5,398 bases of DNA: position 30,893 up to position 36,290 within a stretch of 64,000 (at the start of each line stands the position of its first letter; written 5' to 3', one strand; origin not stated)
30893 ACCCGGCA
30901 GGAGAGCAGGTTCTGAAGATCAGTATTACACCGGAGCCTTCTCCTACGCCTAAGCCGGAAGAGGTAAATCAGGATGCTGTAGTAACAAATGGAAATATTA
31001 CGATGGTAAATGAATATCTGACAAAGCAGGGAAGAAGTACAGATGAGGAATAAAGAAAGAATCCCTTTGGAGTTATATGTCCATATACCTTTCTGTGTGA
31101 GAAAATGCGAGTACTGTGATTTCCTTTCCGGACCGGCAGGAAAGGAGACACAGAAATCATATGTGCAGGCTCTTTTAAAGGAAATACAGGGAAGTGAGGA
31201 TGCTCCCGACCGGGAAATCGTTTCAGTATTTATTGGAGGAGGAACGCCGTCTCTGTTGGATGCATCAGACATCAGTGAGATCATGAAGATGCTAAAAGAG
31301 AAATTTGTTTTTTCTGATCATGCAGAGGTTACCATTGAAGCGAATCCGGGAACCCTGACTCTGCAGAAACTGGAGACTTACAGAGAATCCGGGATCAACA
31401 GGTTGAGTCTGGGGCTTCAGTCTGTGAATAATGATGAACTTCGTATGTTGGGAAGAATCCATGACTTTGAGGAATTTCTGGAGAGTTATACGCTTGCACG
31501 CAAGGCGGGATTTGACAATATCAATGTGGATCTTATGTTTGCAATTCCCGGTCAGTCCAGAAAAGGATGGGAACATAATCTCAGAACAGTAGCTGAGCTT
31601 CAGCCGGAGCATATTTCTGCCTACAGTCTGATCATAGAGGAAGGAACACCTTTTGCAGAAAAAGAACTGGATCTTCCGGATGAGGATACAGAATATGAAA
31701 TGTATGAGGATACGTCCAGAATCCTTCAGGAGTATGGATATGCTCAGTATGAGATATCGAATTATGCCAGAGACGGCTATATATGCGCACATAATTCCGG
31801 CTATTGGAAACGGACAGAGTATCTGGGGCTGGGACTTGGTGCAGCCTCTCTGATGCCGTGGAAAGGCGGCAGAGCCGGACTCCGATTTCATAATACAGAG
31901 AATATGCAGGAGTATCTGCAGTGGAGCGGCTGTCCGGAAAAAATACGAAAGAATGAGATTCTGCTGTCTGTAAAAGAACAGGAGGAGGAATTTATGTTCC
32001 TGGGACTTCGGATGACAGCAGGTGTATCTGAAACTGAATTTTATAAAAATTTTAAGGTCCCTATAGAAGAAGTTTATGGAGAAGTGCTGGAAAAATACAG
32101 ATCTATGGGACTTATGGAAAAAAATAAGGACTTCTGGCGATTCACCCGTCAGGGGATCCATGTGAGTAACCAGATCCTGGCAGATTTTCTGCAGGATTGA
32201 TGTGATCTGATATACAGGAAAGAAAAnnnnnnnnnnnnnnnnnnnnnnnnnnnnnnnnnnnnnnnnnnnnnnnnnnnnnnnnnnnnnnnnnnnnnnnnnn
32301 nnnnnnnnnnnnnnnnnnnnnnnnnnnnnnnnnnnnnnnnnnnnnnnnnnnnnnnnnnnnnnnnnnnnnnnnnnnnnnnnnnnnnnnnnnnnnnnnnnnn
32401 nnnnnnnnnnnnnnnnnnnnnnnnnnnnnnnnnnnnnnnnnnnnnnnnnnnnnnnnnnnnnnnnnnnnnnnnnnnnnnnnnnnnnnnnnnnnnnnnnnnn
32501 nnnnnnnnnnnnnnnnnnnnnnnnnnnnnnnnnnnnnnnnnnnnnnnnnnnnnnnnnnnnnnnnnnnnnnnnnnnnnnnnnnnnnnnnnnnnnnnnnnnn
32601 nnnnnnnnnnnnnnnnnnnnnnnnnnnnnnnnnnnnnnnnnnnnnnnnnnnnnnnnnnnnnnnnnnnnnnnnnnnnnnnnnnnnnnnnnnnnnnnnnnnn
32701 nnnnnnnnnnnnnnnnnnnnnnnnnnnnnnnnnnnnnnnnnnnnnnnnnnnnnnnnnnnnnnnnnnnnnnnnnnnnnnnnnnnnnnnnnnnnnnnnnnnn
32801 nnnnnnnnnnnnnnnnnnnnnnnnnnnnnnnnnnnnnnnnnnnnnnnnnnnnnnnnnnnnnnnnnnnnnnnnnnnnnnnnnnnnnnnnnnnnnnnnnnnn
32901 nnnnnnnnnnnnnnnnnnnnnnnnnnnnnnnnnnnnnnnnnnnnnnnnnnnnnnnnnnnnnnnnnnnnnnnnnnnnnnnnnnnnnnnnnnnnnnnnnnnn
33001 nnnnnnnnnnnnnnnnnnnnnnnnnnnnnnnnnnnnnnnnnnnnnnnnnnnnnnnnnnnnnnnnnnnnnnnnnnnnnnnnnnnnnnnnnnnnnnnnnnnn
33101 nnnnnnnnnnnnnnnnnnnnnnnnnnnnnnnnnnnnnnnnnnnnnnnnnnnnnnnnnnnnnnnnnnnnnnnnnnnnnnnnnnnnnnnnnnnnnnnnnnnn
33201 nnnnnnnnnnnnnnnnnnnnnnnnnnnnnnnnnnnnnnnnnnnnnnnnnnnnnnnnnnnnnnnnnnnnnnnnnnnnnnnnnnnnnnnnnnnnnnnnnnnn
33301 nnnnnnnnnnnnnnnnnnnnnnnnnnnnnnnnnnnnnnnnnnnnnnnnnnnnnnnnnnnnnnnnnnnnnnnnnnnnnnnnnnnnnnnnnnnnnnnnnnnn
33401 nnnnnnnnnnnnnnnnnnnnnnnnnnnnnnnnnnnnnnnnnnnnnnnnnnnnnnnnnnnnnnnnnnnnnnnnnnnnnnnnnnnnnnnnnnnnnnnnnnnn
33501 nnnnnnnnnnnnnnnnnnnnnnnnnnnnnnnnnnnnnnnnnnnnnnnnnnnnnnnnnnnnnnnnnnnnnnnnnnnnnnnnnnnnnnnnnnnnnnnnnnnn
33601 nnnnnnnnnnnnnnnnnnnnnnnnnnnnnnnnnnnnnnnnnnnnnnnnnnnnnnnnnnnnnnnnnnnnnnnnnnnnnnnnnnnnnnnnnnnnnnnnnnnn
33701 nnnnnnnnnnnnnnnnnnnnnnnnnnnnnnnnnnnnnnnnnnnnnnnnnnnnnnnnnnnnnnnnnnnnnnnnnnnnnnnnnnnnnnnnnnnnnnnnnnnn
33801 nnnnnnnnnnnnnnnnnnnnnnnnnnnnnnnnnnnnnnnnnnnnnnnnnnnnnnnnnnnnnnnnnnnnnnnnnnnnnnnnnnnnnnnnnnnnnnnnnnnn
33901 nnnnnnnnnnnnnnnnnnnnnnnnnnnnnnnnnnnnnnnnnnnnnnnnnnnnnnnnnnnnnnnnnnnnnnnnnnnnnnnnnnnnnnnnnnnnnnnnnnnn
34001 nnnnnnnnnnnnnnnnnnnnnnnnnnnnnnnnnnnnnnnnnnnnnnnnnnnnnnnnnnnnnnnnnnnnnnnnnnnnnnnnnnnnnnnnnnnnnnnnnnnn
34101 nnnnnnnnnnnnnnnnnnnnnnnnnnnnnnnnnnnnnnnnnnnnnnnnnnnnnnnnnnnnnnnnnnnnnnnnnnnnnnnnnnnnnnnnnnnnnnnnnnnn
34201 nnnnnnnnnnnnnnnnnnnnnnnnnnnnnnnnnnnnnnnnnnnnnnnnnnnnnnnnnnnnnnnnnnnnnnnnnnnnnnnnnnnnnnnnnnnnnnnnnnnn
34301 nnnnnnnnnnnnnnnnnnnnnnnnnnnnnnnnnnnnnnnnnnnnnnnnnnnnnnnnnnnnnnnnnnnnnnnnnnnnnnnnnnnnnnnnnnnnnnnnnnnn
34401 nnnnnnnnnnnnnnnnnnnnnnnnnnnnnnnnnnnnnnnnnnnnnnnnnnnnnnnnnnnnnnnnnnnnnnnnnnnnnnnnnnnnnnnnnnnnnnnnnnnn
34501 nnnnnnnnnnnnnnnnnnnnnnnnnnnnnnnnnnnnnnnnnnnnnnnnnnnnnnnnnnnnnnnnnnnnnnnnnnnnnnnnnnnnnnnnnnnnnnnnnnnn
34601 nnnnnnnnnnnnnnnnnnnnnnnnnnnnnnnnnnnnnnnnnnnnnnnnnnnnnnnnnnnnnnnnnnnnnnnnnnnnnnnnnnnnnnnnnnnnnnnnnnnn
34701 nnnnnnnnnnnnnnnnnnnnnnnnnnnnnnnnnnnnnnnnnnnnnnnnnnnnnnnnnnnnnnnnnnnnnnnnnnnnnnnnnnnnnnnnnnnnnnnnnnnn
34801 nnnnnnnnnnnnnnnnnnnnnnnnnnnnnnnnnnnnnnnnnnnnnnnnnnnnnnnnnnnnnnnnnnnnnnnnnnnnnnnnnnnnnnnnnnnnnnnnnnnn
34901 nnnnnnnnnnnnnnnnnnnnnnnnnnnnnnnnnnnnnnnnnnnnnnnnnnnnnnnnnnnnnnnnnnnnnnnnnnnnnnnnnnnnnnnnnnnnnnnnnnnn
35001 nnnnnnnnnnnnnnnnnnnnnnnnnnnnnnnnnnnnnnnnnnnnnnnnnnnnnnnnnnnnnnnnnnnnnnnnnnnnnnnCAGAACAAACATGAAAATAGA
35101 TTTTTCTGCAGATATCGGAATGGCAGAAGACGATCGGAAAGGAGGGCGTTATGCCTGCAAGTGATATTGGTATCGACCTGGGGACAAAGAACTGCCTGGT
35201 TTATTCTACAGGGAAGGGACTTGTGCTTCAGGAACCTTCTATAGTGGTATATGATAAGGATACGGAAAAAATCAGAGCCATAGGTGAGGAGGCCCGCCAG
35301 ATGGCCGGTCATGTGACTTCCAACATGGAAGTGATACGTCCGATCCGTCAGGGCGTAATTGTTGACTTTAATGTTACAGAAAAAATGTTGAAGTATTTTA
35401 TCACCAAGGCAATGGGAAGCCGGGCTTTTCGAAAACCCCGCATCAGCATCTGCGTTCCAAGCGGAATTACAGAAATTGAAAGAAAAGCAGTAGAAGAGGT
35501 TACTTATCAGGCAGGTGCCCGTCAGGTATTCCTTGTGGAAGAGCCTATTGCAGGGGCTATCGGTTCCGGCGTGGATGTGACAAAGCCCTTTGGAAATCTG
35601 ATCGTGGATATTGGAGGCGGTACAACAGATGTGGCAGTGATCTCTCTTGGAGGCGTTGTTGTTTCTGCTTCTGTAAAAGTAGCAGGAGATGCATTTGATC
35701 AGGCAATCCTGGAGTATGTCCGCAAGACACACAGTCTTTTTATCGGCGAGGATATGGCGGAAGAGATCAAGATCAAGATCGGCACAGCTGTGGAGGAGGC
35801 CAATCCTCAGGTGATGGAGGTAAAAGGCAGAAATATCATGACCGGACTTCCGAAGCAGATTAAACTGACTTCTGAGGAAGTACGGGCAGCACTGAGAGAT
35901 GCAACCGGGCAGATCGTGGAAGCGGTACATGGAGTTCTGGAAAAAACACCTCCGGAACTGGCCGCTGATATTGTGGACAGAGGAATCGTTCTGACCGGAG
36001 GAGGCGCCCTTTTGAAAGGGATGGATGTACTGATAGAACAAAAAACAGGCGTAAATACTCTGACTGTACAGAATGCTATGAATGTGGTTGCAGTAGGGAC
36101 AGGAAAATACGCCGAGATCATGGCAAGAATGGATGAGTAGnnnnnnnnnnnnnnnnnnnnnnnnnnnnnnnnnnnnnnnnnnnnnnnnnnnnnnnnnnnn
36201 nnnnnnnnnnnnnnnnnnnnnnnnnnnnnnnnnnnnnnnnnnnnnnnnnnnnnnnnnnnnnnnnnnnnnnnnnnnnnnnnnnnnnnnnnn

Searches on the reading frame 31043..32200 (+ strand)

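Call 70: search_protein_families(library=pfam, proteins=[window:31043-32200:+], max_evalue=0.00001)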
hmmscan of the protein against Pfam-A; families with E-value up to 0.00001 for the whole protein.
window:31043-32200:+ (385 aa): 2 families
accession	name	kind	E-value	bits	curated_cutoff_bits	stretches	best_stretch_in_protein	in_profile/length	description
PF04055.27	Radical_SAM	-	1.1e-27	97.6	29.5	1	12-178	1-161/166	Radical SAM superfamily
PF06969.22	HemN_C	-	6.9e-14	52.1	24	1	308-372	1-65/67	HemN C-terminal domain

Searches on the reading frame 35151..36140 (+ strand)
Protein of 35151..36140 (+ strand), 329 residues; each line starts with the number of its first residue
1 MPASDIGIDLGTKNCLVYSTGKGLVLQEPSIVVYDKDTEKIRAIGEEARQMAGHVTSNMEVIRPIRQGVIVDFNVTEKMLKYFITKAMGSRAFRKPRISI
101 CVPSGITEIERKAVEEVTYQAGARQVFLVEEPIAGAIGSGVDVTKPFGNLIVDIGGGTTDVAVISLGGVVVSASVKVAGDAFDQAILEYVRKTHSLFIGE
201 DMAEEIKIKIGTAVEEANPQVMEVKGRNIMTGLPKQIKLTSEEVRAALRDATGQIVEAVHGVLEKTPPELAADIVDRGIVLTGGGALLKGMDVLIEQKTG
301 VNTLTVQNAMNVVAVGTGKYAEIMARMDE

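Call 13: search_protein_families(library=pfam, proteins=[window:35151-36140:+], max_evalue=0.001)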
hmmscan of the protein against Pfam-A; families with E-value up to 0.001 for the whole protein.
window:35151-36140:+ (329 aa): 4 families
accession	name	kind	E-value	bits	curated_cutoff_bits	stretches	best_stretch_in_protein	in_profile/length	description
PF06723.19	MreB_Mbl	-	1.1e-130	435.7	27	1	4-327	2-325/327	MreB/Mbl protein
PF00012.26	HSP70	-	6.4e-14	51.5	20.6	1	99-324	137-375/599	Hsp70 protein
PF00022.25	Actin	-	5e-13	48.8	27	1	27-193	29-190/410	Actin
PF14450.12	FtsA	-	1.6e-10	41.9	31.8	1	151-304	2-108/127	Cell division protein FtsA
